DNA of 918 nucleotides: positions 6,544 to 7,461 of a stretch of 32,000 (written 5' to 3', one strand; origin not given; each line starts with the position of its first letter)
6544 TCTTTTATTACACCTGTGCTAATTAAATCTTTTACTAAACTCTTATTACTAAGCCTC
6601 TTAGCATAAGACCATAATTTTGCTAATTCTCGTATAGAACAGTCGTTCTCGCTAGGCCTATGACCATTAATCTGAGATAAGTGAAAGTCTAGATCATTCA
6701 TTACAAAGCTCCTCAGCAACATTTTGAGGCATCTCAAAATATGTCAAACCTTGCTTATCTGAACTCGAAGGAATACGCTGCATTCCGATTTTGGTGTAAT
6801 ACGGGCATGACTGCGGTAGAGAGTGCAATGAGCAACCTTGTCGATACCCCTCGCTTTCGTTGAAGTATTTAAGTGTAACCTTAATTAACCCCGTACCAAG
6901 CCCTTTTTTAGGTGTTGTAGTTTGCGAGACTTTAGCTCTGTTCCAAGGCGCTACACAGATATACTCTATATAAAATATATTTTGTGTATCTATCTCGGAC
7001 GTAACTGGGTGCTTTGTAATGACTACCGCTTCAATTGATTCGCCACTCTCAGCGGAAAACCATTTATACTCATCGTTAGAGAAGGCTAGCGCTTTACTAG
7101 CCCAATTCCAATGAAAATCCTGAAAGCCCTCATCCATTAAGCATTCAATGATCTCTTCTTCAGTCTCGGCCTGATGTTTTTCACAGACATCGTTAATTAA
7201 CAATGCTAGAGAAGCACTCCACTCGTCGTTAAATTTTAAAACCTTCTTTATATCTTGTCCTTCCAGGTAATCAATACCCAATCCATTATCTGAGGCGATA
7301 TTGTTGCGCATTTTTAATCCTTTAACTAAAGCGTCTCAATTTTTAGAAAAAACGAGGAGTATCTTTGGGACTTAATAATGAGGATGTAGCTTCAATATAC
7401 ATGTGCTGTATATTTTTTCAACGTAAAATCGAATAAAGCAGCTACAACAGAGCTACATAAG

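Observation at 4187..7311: AT-rich four-gene islet (GNAT, ImmA/IrrE peptidase, Beta/PF14350 protein, convergent PD-(D/E)xK nuclease): candidate undescribed defence/abortive-infection module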

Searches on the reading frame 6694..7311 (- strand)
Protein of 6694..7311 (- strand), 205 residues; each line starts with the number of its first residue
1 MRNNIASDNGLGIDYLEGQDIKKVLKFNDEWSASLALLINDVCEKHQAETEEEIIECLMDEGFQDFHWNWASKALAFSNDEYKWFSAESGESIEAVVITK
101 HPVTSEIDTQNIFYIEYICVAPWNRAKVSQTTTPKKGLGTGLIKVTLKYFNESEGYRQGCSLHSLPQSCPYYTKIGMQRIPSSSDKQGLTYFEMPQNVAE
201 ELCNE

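Call 4: search_protein_families(library=pfam, proteins=[window:6694-7311:-], max_evalue=0.1)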
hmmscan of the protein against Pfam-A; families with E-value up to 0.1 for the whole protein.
window:6694-7311:- (205 aa): 1 family
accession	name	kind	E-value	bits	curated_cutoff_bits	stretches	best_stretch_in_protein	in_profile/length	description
PF13673.13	Acetyltransf_10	-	1.8e-05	25.2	23.6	1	135-194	65-124/128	Acetyltransferase (GNAT) domain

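Call 5: search_protein_families(library=padloc, proteins=[window:6694-7311:-], max_evalue=0.1)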
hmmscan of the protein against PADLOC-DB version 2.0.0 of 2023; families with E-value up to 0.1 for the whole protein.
window:6694-7311:- (205 aa): 0 families

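Call 6: search_protein_families(library=ncbifam, proteins=[window:6694-7311:-], max_evalue=0.1)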
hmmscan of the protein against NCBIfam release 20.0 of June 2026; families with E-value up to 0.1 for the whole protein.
window:6694-7311:- (205 aa): 0 families

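Call 11: find_homologous_proteins(query=window:6694-7311:-)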
Query window:6694-7311:- (205 aa): 193 proteins with E <= 0.001 among 263 candidates; the best 120 are listed.
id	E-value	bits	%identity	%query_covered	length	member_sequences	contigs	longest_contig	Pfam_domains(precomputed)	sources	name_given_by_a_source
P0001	3.5e-137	473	100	100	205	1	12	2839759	-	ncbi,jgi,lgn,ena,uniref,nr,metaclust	ncbi:GNAT family N-acetyltransferase [Idiomarina loihiensis]|jgi:hypothetical protein|uniref:Predict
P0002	7.1e-57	210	47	99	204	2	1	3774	PF13673.14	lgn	-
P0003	1.6e-39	154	39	98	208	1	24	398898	-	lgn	-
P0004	2.9e-38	150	48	76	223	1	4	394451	PF13673.14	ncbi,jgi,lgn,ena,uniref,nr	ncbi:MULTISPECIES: GNAT family N-acetyltransferase [unclassified Pseudoalteromonas]|uniref:GNAT fami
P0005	2.3e-37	147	40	92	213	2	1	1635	-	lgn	-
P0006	2.2e-35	140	47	75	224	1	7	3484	-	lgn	-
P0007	2.5e-35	140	41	87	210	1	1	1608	-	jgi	-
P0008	1.5e-34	137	43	82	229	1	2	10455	-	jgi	jgi:hypothetical protein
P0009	2.1e-34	137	35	94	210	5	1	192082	-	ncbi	ncbi:MAG: hypothetical protein ACRCUW_04010 [Plesiomonas shigelloides]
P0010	1.8e-33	134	38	91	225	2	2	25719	-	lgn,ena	-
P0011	2.8e-33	133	37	96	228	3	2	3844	-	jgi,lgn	jgi:hypothetical protein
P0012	1.0e-32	131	41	84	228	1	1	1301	-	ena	-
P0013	1.5e-32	131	44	76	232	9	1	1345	-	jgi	-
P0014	1.9e-32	131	41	92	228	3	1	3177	-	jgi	jgi:hypothetical protein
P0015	2.4e-32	130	41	89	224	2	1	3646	-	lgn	-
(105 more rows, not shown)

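Call 14: find_related_loci(query=A1, collection=genome_contigs, flank=7000)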
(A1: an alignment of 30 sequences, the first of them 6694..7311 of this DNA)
Query A1 (205 aa) in genome_contigs; peptide patterns used: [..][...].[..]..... (x = any residue, [..] = any of these).
118 stretches matched a pattern; 95 encode a relative of the query (tblastn E <= 1e-3); the best 80 are kept; 80 distinct loci.
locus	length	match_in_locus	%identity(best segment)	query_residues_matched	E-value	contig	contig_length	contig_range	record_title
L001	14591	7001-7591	38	1-202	4e-40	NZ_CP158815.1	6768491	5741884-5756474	Pseudomonas putida strain PSE9 chromosome, complete genome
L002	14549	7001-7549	40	16-202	1e-39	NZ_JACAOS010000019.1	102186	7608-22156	Pseudomonas gingeri strain A8002 run0228_A8002_S9_L004_contig_19, whole genome shotgun sequence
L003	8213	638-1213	37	3-200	6e-39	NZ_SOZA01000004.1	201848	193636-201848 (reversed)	Pseudomonas sp. RIT623 4, whole genome shotgun sequence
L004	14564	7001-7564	39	11-202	6e-39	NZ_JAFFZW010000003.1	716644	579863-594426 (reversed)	Pseudomonas alliivorans strain 20GA0068 Pa20_1_NODE_3_length_716644_cov_103.058243, whole genome shotgun sequence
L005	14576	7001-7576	37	7-202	2e-38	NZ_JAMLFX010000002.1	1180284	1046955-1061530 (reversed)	Pseudomonas sp. AKS31 scaffold2_size1180284, whole genome shotgun sequence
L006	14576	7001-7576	38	7-202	1e-37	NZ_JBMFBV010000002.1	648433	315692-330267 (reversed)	Pseudomonas sp. P2757 2, whole genome shotgun sequence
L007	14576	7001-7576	37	9-202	4e-37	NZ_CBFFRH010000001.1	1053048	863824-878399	Pseudomonas sp. LRF_L74 NODE_1_length_1053048_cov_107.730633, whole genome shotgun sequence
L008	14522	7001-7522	38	17-194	3e-37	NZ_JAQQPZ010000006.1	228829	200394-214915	Shewanella metallivivens strain ER-Te-42B-Light assembly_contig_6, whole genome shotgun sequence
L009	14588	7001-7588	38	5-202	7e-36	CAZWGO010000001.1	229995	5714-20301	MAG TPA_asm: uncultured Micavibrio sp. isolate SRP062349_co2_102 genome assembly, contig: NODE_21_length_229995_cov_12.9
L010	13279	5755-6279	40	16-196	2e-35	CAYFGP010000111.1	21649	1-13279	MAG TPA_asm: uncultured Oleiphilus sp. isolate ERP003628_co2_36 genome assembly, contig: NODE_1758_length_21649_cov_13.2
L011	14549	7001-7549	37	18-204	5e-34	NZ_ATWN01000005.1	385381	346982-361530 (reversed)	Thalassospira lucentensis MCCC 1A00383 = DSM 14000 K355DRAFT_scaffold00005.5_C, whole genome shotgun sequence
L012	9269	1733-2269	38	17-199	1e-33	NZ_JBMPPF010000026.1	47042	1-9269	Undibacterium sp. SXout7W NODE_26_length_47042_cov_104.282831, whole genome shotgun sequence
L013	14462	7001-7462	40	47-202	2e-33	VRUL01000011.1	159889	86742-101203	MAG: Planctomycetota bacterium isolate MohnsGC08_bin191 NODE_11_length_159889_cov_45.317310, whole genome shotgun sequen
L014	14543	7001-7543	36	11-201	1e-32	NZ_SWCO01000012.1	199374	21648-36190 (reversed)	Alteromonas portus strain HB161718 Contig_12, whole genome shotgun sequence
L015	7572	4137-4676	36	18-202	1e-32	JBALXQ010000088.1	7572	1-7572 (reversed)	MAG: Bermanella sp. isolate 9NakV-09 NODE_1829_length_7572_cov_8.004390, whole genome shotgun sequence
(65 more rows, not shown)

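Call 40: search_protein_families(library=pfam, alignment_id=A3, max_evalue=0.001)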
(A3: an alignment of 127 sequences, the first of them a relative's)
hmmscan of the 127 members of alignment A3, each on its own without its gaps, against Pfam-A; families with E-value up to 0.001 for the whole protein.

A. member 1, L045:6467-6874:+ (135 aa): 4 families
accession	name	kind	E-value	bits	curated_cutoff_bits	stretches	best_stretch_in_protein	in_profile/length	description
PF13560.12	HTH_31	-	1.8e-14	54.2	27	1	23-81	2-61/64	Helix-turn-helix domain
PF01381.28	HTH_3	-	4.6e-11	43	23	1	27-81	1-55/55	Helix-turn-helix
PF12844.13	HTH_19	-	4.9e-09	36.4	30.2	1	24-82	1-59/64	Helix-turn-helix domain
PF13413.12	HTH_25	-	0.0001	22.5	24.6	1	26-58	1-33/62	Helix-turn-helix domain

B. families by the number of members that match (of 127 scanned): 115 families (the first 25 are shown)
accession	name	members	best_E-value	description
PF01381.28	HTH_3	21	1.3e-16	Helix-turn-helix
PF13560.12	HTH_31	20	8.6e-16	Helix-turn-helix domain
PF12844.13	HTH_19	20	1.5e-10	Helix-turn-helix domain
PF13413.12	HTH_25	18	9.8e-06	Helix-turn-helix domain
PF00589.27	Phage_integrase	3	4.1e-20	Phage integrase family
PF05840.19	Phage_GPA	2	2.8e-86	Bacteriophage replication gene A protein (GPA)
PF00563.25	EAL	2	4e-69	EAL domain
PF00106.31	adh_short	2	7.4e-50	short chain dehydrogenase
PF00580.27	UvrD-helicase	2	2.2e-43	UvrD/REP helicase N-terminal domain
PF00990.26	GGDEF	2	1.2e-39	Diguanylate cyclase, GGDEF domain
PF13245.12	AAA_19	2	1e-30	AAA domain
PF00665.32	rve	2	8.7e-27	Integrase core domain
PF02518.31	HATPase_c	2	1.8e-25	Histidine kinase-, DNA gyrase B-, and HSP90-like ATPase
PF13538.12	UvrD_C_2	2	1.1e-12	UvrD-like helicase C-terminal domain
PF08659.16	KR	2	1.1e-08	KR domain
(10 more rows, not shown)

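Call 41: predict_structure(alignment_id=A1)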
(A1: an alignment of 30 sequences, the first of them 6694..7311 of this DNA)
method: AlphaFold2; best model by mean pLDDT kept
length: 205 residues; sequences in the alignment: 30
mean_pLDDT: 91.1   pTM: 0.87
mean pLDDT of the five models: 91.1, 88.9, 87.8, 87.5, 87.4
residues with pLDDT >= 90: 153; 70-90: 40; 50-70: 12; < 50: 0
segments of 3 or more residues with pLDDT < 50: none
pLDDT, mean of each block of 10 residues (from residue 1): 67 85 94 91 93 92 89 94 95 95 97 97 79 87 96 97 95 97 83 98 92
secondary structure, 60 per line:
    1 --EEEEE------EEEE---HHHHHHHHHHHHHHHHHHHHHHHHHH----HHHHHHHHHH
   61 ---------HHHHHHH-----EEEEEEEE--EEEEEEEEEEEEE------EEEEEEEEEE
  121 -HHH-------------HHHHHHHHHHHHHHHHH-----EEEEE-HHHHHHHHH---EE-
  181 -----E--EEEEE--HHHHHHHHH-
elements in order: E3-7 E14-17 H21-46 H51-60 H70-76 E82-89 E92-104 E111-120 H138-154 E160-164 H166-174 E189-193 H196-204

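Call 43: search_protein_families(library=padloc, alignment_id=A3, max_evalue=0.00001)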
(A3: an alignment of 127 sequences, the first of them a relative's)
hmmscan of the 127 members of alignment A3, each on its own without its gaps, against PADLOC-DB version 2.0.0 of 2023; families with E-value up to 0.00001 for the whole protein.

A. member 1, L045:6467-6874:+ (135 aa): 5 families
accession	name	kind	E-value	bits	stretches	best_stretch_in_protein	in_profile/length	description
PDLC02926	HTH_VI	-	3.1e-09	35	1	23-76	2-55/92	-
PDLC04142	capH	-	4.8e-09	35.2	1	22-104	6-74/103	capH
PDLC03953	RmrA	-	1.1e-07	29.5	1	20-74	3-57/373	-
PDLC03954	RmrA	-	3.8e-06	24.1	1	17-86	5-74/380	-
PDLC03947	RmrA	-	4.4e-06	23.8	1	20-75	9-64/383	-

B. families by the number of members that match (of 127 scanned): 99 families (the first 25 are shown)
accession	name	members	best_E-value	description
PDLC04142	capH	20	6.7e-23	capH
PDLC02926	HTH_VI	20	3.4e-11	-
PDLC03947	RmrA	19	1e-13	-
PDLC03953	RmrA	18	1.6e-08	-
PDLC03954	RmrA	16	3.4e-12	-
PDLC03951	RmrA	9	7.2e-13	-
PDLC03949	RmrA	5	3.2e-11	-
PDLC03665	Control_protein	4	5.6e-07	control protein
PDLC03948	RmrA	2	3e-10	-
PDLC03944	RmrA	2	6.4e-10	-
PDLC03945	RmrA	2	5.6e-08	-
PDLC03952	RmrA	2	1.6e-07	-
PDLC03956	RmrA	2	3.6e-07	-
PDLC04987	PDC-S28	1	4.4e-209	-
PDLC05036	PDC-S54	1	9.8e-155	-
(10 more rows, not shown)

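Call 44: fold_search(model_id=the predicted structure, library=pdb)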
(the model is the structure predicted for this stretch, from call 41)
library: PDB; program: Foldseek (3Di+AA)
matches with E <= 10: 951; with E <= 0.001: 304
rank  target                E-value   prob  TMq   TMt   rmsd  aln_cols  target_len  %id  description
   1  9evq_A                2.0e-06  1.00  0.47  0.46   8.7       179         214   13  Crystal structure of the kinetoplastid kinetochore protein KKT23 acetyltransferase domain from Trypanosoma brucei (released 2024-08-28)
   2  5trm_C                3.2e-06  1.00  0.48  0.60   7.5       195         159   13  Crystal structure of human GCN5 histone acetyltransferase domain (released 2017-12-06)
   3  8h6c_F                3.6e-06  1.00  0.48  0.59   7.4       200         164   14  Crystal structure of human GCN5 histone acetyltransferase domain bound with malonyl-CoA (released 2023-05-03)
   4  5trm_H                3.8e-06  1.00  0.48  0.60   7.1       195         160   15  Crystal structure of human GCN5 histone acetyltransferase domain (released 2017-12-06)
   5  9mto_A                4.3e-06  1.00  0.45  0.61   5.0       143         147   15  Crystal structure of acetyltransferase CBU0801 from Coxiella burnetii (released 2025-01-22)
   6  5h86                  5.8e-06  1.00  0.46  0.55   6.9       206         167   13  Human Gcn5 bound to butyryl-CoA (released 2016-03-23)
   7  8h6c_G                6.2e-06  1.00  0.45  0.54   7.3       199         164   14  Crystal structure of human GCN5 histone acetyltransferase domain bound with malonyl-CoA (released 2023-05-03)
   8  3fix_A                7.0e-06  1.00  0.49  0.59   7.1       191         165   12  Crystal structure of a putative n-acetyltransferase (ta0374) from thermoplasma acidophilum (released 2009-01-13)
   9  8h6c_E                7.5e-06  1.00  0.46  0.58   7.3       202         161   13  Crystal structure of human GCN5 histone acetyltransferase domain bound with malonyl-CoA (released 2023-05-03)
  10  8h65_H                7.5e-06  1.00  0.47  0.57   7.6       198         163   15  Crystal structure of human GCN5 histone acetyltransferase domain bound with butyryl-CoA (released 2023-05-03)
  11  5trl_A                7.9e-06  1.00  0.47  0.59   7.5       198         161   14  Crystal structure of human GCN5 histone acetyltransferase domain (released 2017-12-06)
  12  5h84                  7.9e-06  1.00  0.47  0.57   7.2       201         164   13  Human Gcn5 bound to propionyl-CoA (released 2016-03-23)
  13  8h66_D                7.9e-06  1.00  0.46  0.57   7.6       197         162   15  Crystal structure of human GCN5 histone acetyltransferase domain bound with propionyl-CoA (released 2023-05-03)
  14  8gxj_C                9.5e-06  1.00  0.59  0.64   5.8       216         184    6  Pseudomonas aeruginosa N-acetyltransferase domain-containing protein PA3270 (released 2022-10-12)
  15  9mto_B                9.5e-06  1.00  0.46  0.63   4.8       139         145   16  Crystal structure of acetyltransferase CBU0801 from Coxiella burnetii (released 2025-01-22)
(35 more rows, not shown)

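Call 55: search_dna_similar(query=window:6694-7311:-, collection=plasmids, mode=protein, max_rows=20, max_evalue=0.001)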
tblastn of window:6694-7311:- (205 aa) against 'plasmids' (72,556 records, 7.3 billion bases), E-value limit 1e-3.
Records with a match: 19; places in all: 19; records where one place covers at least 80% of the query: 3.
Best place of each record, by identity: <60% 19.
By first word of the organism name: Calothrix 2; Novosphingobium 2; Methylocystis 2; Tolypothrix 2; Nitratireductor 1; Leptolyngbya 1; Marinibacterium 1; Gemmobacter 1; Nitrobacter 1; Nostoc 1; and 5 more.
By predicted mobility (MOB-suite, as given by PLSDB): non-mobilizable 8; conjugative 7; mobilizable 4.
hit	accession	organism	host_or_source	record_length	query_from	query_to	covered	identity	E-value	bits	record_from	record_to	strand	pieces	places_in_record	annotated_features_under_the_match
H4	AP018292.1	Calothrix sp. NIES-4105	-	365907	17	195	87%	27.9%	8e-5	50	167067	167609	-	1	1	hypothetical protein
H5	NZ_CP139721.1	Nitratireductor rhodophyticola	Bacterial Culture,hydrothermal vent ...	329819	36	200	80%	27.3%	5e-10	65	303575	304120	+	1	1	hypothetical protein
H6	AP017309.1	Leptolyngbya sp. NIES-3755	-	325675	36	193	77%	28.0%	7e-4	47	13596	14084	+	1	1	hypothetical protein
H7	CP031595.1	Marinibacterium anthonyi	Isolate culture,marine surface water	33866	64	204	69%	29.4%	1e-7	58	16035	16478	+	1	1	hypothetical protein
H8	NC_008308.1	Novosphingobium sp. KA1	-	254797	64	200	67%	30.1%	2e-5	52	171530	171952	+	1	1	hypothetical protein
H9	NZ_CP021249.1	Novosphingobium sp. KA1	-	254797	64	200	67%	30.1%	2e-5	52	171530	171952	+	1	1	hypothetical protein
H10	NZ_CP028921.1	Gemmobacter aquarius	Whole organism,fresh water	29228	64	202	68%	29.1%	1e-5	52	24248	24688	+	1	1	hypothetical protein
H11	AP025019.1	Calothrix sp. PCC 7716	-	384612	32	195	80%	24.0%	9e-5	50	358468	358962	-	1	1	hypothetical protein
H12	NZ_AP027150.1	Methylocystis bryophila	-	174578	59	194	66%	28.9%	2e-8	60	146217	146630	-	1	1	GNAT family N-acetyltransferase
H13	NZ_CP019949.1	Methylocystis bryophila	-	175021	59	194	66%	28.9%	2e-8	60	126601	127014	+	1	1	GNAT family N-acetyltransferase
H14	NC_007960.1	Nitrobacter hamburgensis X14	-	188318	64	194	64%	29.8%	3e-6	54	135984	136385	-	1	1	GNAT family N-acetyltransferase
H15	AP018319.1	Nostoc sp. HK-01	-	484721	38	193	76%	24.5%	2e-4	49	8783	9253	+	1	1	hypothetical protein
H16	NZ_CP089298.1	Methylobacterium currus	Solanum lycopersicum,single cell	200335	64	205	69%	26.7%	1e-8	61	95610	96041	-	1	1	GNAT family N-acetyltransferase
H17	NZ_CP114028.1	Jiella pelagia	whole organism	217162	49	194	71%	25.9%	4e-4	48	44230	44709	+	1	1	GNAT family N-acetyltransferase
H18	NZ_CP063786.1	Tolypothrix sp. PCC 7712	Soil sample,soil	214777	64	193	63%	29.0%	2e-4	49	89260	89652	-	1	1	GNAT family N-acetyltransferase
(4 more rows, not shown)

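Call 56: get_annotated_region(hit=H5, flank=3500)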
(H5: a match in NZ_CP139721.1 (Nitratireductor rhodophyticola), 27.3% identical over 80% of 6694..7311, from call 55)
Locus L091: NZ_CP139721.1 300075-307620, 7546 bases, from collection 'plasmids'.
description: Nitratireductor rhodophyticola strain OXR-85 plasmid unnamed01, complete sequence
organism: Nitratireductor rhodophyticola (NCBI taxid 2854036)
taxonomy: Bacteria; Pseudomonadota; Alphaproteobacteria; Hyphomicrobiales; Phyllobacteriaceae; Nitratireductor; Nitratireductor rhodophyticola
host: -; source: Bacterial Culture,hydrothermal vent plume; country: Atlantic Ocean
typing (MOB-suite, as given by PLSDB): non-mobilizable; mating-pair formation MPF_T
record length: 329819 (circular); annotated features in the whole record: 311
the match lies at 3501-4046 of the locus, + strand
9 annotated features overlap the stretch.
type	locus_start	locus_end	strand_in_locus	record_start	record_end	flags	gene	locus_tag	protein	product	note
CDS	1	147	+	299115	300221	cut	-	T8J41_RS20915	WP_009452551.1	RHE_PE00001 family protein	-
CDS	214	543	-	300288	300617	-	-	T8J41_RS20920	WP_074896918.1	DUF6527 family protein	-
CDS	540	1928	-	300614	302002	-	-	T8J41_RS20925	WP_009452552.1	ThiF family adenylyltransferase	-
CDS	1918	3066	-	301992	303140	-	-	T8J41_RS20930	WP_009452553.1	multiubiquitin domain-containing protein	-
CDS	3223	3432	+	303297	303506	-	-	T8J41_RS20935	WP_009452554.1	ribbon-helix-helix protein, CopG family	GO:0006355 - regulation of DNA-templated transcription [Evidence IEA]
CDS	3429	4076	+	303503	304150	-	-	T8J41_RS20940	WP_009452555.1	hypothetical protein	-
CDS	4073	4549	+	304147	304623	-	-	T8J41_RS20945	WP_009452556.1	helix-turn-helix transcriptional regulator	-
CDS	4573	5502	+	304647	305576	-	-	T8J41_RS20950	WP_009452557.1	ImmA/IrrE family metallo-endopeptidase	-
CDS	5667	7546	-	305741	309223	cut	-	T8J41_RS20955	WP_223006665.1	AAA family ATPase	-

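Call 57: get_annotated_region(hit=H12, flank=3500)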
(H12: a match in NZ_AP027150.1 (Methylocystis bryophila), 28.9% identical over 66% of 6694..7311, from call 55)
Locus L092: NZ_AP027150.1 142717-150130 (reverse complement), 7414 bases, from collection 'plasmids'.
description: Methylocystis bryophila strain DSM 21852 plasmid pDSM21852-1, complete sequence
organism: Methylocystis bryophila (NCBI taxid 655015)
taxonomy: Bacteria; Pseudomonadota; Alphaproteobacteria; Hyphomicrobiales; Methylocystaceae; Methylocystis; Methylocystis bryophila
host: -; source: -; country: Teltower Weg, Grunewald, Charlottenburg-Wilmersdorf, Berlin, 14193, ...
typing (MOB-suite, as given by PLSDB): non-mobilizable; replicon rep_cluster_86
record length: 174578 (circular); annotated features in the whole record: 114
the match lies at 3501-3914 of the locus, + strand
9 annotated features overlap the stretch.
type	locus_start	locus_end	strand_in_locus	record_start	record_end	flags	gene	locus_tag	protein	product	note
CDS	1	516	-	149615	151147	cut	-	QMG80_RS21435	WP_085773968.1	SAVED domain-containing protein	-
CDS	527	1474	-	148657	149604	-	-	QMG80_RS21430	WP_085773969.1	AAA family ATPase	-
CDS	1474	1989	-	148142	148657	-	-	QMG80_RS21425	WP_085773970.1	hypothetical protein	-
CDS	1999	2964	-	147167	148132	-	-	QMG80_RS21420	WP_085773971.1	CBASS oligonucleotide cyclase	-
CDS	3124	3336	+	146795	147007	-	-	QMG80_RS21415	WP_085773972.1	transcriptional regulator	-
CDS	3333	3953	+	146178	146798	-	-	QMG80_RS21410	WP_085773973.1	GNAT family N-acetyltransferase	-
CDS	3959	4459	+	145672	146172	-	-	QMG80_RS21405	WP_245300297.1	helix-turn-helix transcriptional regulator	-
CDS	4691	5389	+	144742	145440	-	-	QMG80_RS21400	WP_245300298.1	ImmA/IrrE family metallo-endopeptidase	-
CDS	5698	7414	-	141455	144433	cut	-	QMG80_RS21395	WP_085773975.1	LPD7 domain-containing protein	-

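Call 58: get_annotated_region(hit=H4, flank=3500)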
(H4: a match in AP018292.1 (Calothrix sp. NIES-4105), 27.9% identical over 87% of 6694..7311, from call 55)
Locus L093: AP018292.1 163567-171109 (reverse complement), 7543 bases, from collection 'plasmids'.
description: Calothrix sp. NIES-4105 plasmid plasmid2 DNA, complete genome
organism: Calothrix sp. NIES-4105 (NCBI taxid 2005463)
taxonomy: Bacteria; Cyanobacteriota; Cyanophyceae; Nostocales; Calotrichaceae; Calothrix; Calothrix sp. NIES-4105
host: -; source: -; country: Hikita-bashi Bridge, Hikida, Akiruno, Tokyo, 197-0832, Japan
typing (MOB-suite, as given by PLSDB): non-mobilizable
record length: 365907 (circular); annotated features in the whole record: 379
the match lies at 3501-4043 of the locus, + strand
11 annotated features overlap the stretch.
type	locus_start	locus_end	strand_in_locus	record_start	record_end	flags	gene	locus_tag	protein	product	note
CDS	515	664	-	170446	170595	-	-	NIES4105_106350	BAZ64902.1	hypothetical protein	-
CDS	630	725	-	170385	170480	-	-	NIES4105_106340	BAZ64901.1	hypothetical protein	-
CDS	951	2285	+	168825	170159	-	-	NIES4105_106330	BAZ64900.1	putative helicase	-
CDS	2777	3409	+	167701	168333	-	-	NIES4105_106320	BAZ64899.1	hypothetical protein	-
CDS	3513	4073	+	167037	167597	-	-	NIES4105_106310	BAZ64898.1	hypothetical protein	-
CDS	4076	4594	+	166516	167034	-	-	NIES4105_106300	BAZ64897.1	hypothetical protein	-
CDS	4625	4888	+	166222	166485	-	-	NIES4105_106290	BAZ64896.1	transcriptional regulator, PadR family protein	-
CDS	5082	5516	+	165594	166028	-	-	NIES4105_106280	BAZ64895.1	glutathione-dependent formaldehyde-activating GFA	-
CDS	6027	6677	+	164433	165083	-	-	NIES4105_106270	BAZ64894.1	hypothetical protein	-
CDS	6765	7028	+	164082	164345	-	-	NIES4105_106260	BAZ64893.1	transcriptional regulator, PadR family protein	-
CDS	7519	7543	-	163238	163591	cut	-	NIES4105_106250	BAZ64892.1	hypothetical protein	-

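Call 78: search_protein_representatives(alignment_id=A1)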
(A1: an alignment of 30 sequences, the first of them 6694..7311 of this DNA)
Query: 30 sequences, 227 profile positions. Proteins with E-value up to 0.001 (for the whole library): 1210; up to 1e-10: 666; up to 1e-30: 78. The best 150 are listed.
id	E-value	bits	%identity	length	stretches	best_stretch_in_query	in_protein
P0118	1.6e-91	322.0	-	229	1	2-226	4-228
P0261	8.8e-85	299.9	-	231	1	1-220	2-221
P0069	3.4e-82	291.5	-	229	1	1-225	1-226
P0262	5.2e-82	290.8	-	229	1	2-223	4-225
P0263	7.1e-81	287.1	-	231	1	3-223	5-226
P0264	2.0e-80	285.6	-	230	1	2-218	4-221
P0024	4.0e-80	284.7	-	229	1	4-220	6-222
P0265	7.0e-77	274.1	-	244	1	2-225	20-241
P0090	1.8e-76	272.7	-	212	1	18-225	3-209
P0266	3.9e-76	271.6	-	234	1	2-225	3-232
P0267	7.8e-74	264.1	-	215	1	19-225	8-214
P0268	1.5e-73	263.2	-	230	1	5-221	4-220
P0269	8.9e-72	257.4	-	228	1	2-215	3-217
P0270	1.9e-71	256.3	-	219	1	17-225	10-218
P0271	3.5e-71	255.4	-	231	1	4-225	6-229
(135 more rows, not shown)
